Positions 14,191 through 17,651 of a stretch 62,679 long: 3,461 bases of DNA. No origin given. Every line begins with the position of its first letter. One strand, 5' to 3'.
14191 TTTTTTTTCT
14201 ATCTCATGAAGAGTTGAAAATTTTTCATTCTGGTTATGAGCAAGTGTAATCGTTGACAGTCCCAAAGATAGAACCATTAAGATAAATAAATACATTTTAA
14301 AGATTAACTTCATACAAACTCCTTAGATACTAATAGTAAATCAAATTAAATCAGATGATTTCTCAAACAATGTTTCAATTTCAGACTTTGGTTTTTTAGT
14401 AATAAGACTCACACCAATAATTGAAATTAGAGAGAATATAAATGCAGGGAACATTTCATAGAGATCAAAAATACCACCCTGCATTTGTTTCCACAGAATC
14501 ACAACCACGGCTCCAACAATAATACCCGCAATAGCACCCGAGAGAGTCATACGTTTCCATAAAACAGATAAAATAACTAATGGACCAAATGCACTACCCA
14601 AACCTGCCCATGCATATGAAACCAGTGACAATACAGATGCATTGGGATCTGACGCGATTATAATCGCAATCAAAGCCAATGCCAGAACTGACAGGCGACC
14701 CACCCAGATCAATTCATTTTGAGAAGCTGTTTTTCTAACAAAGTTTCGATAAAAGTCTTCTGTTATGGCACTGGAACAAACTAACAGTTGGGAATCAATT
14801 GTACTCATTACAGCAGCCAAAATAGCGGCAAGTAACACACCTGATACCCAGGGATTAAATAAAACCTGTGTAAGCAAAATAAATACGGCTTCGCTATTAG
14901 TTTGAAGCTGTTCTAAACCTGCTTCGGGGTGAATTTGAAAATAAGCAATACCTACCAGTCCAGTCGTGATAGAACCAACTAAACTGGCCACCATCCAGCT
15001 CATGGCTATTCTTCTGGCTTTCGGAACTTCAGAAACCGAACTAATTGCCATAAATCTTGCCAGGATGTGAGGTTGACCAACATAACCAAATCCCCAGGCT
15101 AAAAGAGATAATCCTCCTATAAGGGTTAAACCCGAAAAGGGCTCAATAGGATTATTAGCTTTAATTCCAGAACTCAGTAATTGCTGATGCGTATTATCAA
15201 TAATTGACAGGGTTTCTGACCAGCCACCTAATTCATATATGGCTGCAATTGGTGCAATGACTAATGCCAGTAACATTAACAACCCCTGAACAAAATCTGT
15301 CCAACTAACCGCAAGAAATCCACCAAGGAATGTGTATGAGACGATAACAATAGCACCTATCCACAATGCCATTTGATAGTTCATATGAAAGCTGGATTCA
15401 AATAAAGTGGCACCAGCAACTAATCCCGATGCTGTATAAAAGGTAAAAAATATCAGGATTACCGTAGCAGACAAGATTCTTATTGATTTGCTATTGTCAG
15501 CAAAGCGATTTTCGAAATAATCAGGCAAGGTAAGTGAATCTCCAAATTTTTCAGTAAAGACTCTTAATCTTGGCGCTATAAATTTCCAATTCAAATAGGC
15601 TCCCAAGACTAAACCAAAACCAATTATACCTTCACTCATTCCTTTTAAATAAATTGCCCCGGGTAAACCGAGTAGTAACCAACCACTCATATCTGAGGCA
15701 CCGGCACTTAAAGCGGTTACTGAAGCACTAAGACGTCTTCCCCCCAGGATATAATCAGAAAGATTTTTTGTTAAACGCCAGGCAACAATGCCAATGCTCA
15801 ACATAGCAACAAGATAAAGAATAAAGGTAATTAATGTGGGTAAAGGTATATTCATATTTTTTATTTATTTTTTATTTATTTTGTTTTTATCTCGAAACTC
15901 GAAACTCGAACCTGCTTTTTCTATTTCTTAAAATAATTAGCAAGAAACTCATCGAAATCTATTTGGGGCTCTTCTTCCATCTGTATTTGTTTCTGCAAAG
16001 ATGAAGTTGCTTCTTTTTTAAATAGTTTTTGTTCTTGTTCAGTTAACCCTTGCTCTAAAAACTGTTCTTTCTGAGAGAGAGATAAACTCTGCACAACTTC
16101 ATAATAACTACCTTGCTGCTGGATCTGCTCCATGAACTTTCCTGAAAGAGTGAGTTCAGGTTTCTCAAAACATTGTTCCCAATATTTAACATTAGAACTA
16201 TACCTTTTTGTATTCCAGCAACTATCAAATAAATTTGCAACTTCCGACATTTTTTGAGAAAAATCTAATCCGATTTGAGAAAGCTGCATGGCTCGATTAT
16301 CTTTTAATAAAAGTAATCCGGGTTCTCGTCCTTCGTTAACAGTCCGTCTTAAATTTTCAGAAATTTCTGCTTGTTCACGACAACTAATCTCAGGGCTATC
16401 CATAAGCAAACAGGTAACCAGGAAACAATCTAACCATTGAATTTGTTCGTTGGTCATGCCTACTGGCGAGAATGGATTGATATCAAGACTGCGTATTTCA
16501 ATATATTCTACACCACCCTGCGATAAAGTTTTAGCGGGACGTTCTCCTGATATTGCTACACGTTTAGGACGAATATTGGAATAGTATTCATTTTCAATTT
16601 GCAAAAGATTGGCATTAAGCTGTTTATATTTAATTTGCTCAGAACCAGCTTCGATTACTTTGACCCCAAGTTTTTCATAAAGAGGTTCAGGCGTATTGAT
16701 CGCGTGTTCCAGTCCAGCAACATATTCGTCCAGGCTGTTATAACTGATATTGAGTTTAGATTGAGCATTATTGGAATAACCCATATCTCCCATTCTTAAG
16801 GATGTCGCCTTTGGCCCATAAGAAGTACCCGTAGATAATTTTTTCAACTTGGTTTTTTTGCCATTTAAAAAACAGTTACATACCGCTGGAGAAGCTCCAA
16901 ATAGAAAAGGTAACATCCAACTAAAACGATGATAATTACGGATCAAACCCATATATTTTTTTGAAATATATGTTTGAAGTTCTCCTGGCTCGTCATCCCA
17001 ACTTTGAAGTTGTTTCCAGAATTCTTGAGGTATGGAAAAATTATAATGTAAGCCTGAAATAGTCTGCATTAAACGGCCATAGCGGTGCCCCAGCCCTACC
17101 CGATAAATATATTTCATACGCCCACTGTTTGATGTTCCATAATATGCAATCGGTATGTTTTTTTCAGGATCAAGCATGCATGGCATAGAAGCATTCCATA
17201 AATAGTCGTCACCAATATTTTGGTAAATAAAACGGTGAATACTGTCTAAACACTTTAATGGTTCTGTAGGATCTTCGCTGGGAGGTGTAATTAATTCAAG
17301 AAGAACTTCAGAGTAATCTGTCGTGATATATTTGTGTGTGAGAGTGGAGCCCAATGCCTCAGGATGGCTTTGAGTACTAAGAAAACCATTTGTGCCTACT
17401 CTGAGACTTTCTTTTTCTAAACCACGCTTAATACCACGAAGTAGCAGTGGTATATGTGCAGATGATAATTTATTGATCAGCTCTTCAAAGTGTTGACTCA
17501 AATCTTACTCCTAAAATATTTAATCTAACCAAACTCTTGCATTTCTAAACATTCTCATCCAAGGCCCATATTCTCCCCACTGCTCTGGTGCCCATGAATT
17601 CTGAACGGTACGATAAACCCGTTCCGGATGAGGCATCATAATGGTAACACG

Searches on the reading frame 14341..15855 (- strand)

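Call 13: search_protein_families(library=ncbifam, proteins=[window:14341-15855:-], max_evalue=1e-10)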
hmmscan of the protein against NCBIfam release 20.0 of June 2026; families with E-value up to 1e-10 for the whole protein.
window:14341-15855:- (504 aa): 11 families
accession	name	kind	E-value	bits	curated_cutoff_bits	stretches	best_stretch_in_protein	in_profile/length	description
TIGR02121.1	Na_Pro_sym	equivalog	5.9e-207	688.2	515.5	1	6-502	2-485/488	sodium/proline symporter PutP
NF011948.0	PRK15419.1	equivalog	6.5e-188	625.7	955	1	1-500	1-487/502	sodium/proline symporter PutP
TIGR00813.1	sss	superfamily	4.4e-99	332.3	184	1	35-448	1-411/411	sodium/solute symporter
TIGR02119.1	panF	equivalog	2.2e-55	188.6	328.05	1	8-487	4-469/471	sodium/pantothenate symporter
TIGR03648.1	Na_symport_lg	subfamily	2.9e-43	148.2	320.75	2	12-280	4-274/547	VC_2705 family sodium/solute symporter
NF006903.2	PRK09395.1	subfamily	8.7e-34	116.8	750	1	7-455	37-478/552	cation/acetate symporter ActP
NF009135.0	PRK12488.1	subfamily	1.3e-29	103.3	850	1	6-454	33-474/549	cation/acetate symporter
TIGR02711.1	symport_actP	equivalog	5.2e-29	101.4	1099.25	1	7-486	34-515/549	cation/acetate symporter ActP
NF007790.0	PRK10484.1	equivalog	3.4e-28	98.8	401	1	7-489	5-486/527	solute:sodium symporter family transporter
NF058657.1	MncbAcdTpMctC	equivalog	6.3e-26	90.9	670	1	7-454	8-454/527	monocarboxylic acid transporter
NF046076.1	monocarbox_MctP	equivalog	3e-13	49.3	625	1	9-455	3-437/481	monocarboxylate uptake permease MctP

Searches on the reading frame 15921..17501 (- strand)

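Call 13: search_protein_families(library=ncbifam, proteins=[window:15921-17501:-], max_evalue=1e-10)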
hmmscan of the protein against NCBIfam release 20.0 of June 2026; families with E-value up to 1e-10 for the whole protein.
window:15921-17501:- (526 aa): 3 families
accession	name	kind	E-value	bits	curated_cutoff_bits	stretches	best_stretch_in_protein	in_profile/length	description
TIGR01434.1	glu_cys_ligase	equivalog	1.1e-178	595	393.3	1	18-523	11-512/512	glutamate--cysteine ligase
NF002688.0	PRK02471.1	equivalog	5.6e-85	286.2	425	2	12-270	7-252/756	bifunctional glutamate--cysteine ligase GshA/glutathione synthetase GshB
TIGR01435.1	glu_cys_lig_rel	equivalog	1.2e-53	182.5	656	2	25-270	9-236/719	bifunctional glutamate--cysteine ligase/glutathione synthetase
